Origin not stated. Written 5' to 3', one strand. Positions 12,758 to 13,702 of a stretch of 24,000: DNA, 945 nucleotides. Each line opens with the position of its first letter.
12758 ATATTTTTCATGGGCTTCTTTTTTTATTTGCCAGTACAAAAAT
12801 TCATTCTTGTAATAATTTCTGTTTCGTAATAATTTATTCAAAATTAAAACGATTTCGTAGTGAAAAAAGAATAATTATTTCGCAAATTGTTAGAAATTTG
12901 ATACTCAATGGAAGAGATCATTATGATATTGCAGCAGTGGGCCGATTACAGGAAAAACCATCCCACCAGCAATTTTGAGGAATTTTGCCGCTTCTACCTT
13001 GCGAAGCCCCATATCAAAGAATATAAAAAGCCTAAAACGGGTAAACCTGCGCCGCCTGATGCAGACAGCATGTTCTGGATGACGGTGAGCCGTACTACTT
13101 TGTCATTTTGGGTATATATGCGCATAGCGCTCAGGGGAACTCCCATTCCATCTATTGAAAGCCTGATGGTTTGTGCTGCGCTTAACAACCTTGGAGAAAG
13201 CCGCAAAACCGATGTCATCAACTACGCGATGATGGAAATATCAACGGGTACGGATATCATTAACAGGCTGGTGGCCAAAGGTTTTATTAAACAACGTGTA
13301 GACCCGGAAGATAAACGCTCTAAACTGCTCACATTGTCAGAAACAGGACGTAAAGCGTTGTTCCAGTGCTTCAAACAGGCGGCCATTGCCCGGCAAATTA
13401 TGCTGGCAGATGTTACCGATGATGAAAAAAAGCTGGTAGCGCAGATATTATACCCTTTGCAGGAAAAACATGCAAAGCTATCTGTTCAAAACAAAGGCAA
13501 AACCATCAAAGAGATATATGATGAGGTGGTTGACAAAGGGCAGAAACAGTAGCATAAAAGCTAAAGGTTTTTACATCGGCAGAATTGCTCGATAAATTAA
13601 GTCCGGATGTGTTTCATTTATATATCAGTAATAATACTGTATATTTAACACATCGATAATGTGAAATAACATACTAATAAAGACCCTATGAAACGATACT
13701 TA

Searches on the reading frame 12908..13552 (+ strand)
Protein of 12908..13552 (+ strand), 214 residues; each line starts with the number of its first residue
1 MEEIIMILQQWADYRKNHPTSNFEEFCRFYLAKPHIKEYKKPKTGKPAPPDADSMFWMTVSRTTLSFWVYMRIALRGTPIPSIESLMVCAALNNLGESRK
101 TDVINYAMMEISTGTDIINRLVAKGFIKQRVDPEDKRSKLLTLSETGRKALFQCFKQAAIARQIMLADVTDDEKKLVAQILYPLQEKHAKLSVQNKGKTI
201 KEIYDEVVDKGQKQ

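Call 34: search_protein_families(library=pfam, proteins=[window:12908-13552:+], max_evalue=0.001)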
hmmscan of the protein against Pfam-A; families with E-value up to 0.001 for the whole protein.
window:12908-13552:+ (214 aa): 2 families
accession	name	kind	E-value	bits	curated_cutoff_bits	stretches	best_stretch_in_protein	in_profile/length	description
PF01047.28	MarR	-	4e-05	23.9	24.6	1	106-138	26-58/59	MarR family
PF13463.12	HTH_27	-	0.00019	22.1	22.2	1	92-147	9-68/68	Winged helix DNA-binding domain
